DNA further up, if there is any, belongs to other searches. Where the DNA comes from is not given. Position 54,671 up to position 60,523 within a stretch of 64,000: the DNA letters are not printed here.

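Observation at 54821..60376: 1851-aa secreted protein with a regular alternating two-domain repeat (seven A+B units)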

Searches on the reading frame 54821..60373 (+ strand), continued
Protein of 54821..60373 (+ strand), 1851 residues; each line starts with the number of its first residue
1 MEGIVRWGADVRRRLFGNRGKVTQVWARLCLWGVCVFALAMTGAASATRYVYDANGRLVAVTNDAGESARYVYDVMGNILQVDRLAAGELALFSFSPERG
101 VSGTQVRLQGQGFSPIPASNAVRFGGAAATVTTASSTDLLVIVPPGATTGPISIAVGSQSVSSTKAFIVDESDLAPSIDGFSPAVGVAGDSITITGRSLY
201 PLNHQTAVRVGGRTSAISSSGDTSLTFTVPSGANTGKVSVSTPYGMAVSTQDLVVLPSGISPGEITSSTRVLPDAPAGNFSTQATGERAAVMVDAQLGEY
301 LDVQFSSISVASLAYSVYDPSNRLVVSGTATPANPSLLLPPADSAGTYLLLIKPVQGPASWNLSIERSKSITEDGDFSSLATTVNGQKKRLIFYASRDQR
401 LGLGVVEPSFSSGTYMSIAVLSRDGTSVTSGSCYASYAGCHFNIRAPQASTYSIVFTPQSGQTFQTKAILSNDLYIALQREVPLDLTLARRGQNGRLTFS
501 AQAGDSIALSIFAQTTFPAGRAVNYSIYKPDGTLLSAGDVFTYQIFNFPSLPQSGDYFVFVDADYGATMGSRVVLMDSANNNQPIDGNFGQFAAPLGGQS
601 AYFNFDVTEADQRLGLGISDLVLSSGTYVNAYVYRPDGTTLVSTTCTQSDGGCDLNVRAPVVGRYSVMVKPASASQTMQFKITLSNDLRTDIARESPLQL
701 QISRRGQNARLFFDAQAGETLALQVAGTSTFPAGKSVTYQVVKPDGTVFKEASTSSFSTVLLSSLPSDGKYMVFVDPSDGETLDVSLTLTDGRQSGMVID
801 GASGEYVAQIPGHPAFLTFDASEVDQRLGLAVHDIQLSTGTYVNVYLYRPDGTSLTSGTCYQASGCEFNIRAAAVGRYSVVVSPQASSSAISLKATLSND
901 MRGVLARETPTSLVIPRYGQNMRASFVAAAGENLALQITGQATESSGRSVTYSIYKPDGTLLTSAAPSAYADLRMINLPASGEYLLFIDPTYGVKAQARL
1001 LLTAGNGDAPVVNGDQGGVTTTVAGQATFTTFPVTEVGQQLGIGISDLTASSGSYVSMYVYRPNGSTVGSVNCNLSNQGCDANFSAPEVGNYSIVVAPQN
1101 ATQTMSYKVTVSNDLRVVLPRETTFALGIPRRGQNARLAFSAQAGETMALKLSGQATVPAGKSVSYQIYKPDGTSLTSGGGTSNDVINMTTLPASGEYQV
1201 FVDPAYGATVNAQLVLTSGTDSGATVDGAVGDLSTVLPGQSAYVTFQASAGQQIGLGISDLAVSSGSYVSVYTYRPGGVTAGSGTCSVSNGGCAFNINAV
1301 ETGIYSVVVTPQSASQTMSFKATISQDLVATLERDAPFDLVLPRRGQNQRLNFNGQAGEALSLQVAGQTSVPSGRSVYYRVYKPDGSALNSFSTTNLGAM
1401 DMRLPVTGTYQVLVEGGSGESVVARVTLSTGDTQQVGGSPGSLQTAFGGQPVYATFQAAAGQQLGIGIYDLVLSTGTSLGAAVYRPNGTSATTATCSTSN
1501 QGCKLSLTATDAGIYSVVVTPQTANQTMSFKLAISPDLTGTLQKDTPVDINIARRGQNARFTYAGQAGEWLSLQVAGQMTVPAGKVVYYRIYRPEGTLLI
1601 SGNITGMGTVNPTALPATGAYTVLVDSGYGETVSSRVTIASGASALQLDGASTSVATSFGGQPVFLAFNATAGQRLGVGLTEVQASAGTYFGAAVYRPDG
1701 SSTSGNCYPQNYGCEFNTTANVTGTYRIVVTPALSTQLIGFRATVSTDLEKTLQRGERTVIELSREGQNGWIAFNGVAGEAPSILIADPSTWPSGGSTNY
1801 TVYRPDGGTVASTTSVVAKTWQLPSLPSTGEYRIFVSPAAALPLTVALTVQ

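Call 55: search_solved_structures(query=L001:15578-20950:+, max_evalue=0.001)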
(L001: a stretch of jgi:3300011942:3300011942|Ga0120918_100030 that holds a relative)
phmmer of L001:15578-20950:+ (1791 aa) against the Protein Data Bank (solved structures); distinct sequences matched with E-value up to 0.001: 29.
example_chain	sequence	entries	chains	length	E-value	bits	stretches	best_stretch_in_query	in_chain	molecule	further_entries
8h8a_A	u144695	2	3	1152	8.8e-60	205.5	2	1147-1642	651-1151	Putative Rhs-family protein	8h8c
8h8b_A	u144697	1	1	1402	8.7e-59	202.2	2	1147-1643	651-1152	Putative Rhs-family protein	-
7q97_A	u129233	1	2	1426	1.7e-47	164.7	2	1094-1644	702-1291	Rhs family protein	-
8qja_A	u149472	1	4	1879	9.6e-40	139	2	1136-1643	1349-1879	Putative type VI secretion system YD repeat-containing Rhs element Vgr protein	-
8qjc_A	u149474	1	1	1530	1.2e-38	135.4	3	1135-1644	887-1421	T6SS-associated Rhs core and toxin domain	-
8qjb_A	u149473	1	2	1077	2.4e-38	134.4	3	1135-1643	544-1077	T6SS-associated Rhs core domain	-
8qjd_A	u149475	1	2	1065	6.6e-38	133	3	1143-1643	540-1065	Salmonella bongori Rhs core domain (residues 360-1420)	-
7pq5_L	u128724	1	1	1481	2.8e-35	124.2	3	1183-1319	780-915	Tre23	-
9pt5_A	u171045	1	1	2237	6.6e-33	116.4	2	1171-1646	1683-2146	Teneurin-like protein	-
9ifo_A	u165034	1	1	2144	5e-32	113.5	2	1171-1643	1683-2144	Teneurin-Like Protein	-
8uy4_A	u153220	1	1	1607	1.9e-31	111.5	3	1144-1287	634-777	Tse15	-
8uxt_A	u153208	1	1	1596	4e-30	107.1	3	1144-1286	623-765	Tse15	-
8cp6_B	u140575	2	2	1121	1.3e-29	105.5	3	1542-1643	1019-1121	Toxin protein Tse5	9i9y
6h6e_F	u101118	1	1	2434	3.9e-15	57.5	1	1542-1647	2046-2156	TcdB2,TccC3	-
6suf_F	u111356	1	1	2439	3.9e-15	57.5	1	1542-1647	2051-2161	TcdB2,TccC3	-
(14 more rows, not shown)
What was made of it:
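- The PDB sequence search links the RHS core to TcdB2-TccC3 (call 55).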

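Call 61: search_protein_families(library=pfam, proteins=[P0116, P0077, P0103, P0080], max_evalue=0.0001)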
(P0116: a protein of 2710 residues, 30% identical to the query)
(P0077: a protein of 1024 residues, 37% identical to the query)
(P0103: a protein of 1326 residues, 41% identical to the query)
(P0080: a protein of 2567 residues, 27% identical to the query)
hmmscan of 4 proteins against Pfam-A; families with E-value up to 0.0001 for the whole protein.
P0116 (2710 aa): 2 families
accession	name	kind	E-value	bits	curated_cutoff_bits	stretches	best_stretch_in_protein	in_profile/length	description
PF01833.30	TIG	-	3.2e-186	604.3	20.9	20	651-728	1-82/84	IPT/TIG domain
PF05593.20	RHS_repeat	-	3.8e-07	30.8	22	1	1749-1779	1-31/38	RHS Repeat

P0077 (1024 aa): 5 families
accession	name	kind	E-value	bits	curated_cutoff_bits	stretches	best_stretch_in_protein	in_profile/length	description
PF01833.30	TIG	-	1.3e-11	44.8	20.9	2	103-174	5-80/84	IPT/TIG domain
PF05593.20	RHS_repeat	-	7.2e-10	39.5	22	1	61-96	1-36/38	RHS Repeat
PF04151.21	PPC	-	1.6e-09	38.9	25.9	0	723-786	6-67/70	Bacterial pre-peptidase C-terminal domain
PF18962.6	Por_Secre_tail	-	2.3e-09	37.9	27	0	532-577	24-70/75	Secretion system C-terminal sorting domain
PF11589.14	DUF3244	-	3.5e-05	24.1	25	0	853-908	39-95/96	Domain of unknown function (DUF3244)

P0103 (1326 aa): 3 families
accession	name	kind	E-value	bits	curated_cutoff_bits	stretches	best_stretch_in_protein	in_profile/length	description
PF01833.30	TIG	-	1.1e-132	432.8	20.9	14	1116-1194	1-83/84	IPT/TIG domain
PF05593.20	RHS_repeat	-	5.9e-10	39.7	22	1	1207-1243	1-36/38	RHS Repeat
PF24328.1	DUF7498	-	6.2e-10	40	27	0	710-757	12-60/97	Domain of unknown function (DUF7498)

P0080 (2567 aa): 9 families
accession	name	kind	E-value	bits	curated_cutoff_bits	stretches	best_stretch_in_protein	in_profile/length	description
PF01833.30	TIG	-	4.9e-44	148.7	20.9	6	488-565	1-83/84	IPT/TIG domain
PF04151.21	PPC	-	3.9e-39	133.8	25.9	0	2158-2224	2-66/70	Bacterial pre-peptidase C-terminal domain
PF13620.12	CarboxypepD_reg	-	6e-24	84.6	32.3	2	571-651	1-81/82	Carboxypeptidase regulatory-like domain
PF13715.12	CarbopepD_reg_2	-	1.9e-11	44.3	32.2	2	657-733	1-74/88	CarboxypepD_reg-like domain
PF07108.16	PipA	-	4.6e-08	33.3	25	0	1190-1224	38-72/200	PipA protein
PF14686.12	fn3_3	-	8e-06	26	24.4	0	687-730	29-74/75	Polysaccharide lyase family 4, domain II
PF22566.2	UBA_8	-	1.3e-05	25.3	26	0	1484-1496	4-16/46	UBA-like domain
PF05593.20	RHS_repeat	-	4.8e-05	24.1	22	1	747-772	1-26/38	RHS Repeat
PF14660.12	DUF4458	-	5.3e-05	23.7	22.4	0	1180-1255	14-83/114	Domain of unknown function (DUF4458)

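Call 80: find_encoding_contigs(protein=P0107, flank=10000, max_places=1)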
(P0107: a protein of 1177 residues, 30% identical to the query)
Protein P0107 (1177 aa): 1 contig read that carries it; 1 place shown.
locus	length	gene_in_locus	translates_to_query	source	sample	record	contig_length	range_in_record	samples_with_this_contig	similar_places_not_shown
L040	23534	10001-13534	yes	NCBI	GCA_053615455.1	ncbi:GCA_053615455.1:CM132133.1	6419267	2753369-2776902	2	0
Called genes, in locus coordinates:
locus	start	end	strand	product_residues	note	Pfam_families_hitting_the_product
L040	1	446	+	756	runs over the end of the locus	PF22085:NorB_cytochrome_c-like, PF00115:COX1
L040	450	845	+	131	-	PF02082:Rrf2, PF12802:MarR_2 (faint)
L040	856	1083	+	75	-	PF01206:TusA (weak), PF10006:DUF2249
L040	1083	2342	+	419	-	-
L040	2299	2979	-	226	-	PF00027:cNMP_binding, PF13545:HTH_Crp_2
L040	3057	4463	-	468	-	PF00127:Copper-bind (weak), PF13473:Cupredoxin_1 (weak), PF07731:Cu-oxidase_2 (weak), PF07732:Cu-oxidase_3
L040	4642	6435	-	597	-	PF00905:Transpeptidase, PF00144:Beta-lactamase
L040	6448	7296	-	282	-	PF00905:Transpeptidase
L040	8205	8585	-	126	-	PF03965:Penicillinase_R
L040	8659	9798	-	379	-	PF00034:Cytochrom_C (faint), PF03150:CCP_MauG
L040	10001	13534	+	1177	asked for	PF05593:RHS_repeat (weak), PF01833:TIG, PF01835:MG2 (faint), PF04151:PPC (faint), PF01833:TIG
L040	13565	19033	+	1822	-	PF13415:Beta-prop_FBX42, PF24681:Kelch_KLHDC2_KLHL20_DRC7, PF20148:DUF6531, PF05593:RHS_repeat (weak), PF25023:TEN_YD-shell, PF05593:RHS_repeat, PF25023:TEN_YD-shell, PF25023:TEN_YD-shell, +3 more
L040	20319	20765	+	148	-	-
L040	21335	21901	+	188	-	-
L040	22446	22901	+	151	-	-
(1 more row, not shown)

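Call 81: find_encoding_contigs(protein=P0082, flank=10000, max_places=1)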
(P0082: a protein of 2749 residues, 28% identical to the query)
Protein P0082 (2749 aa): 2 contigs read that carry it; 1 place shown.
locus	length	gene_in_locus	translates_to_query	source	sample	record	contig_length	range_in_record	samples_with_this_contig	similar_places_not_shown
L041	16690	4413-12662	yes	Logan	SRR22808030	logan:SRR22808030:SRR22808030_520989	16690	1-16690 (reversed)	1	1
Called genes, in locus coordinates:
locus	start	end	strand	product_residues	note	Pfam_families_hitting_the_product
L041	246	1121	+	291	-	-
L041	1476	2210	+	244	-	-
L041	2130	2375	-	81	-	-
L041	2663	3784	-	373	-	PF00034:Cytochrom_C (faint), PF03150:CCP_MauG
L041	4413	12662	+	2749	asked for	PF01833:TIG, PF01835:MG2 (faint)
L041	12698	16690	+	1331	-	?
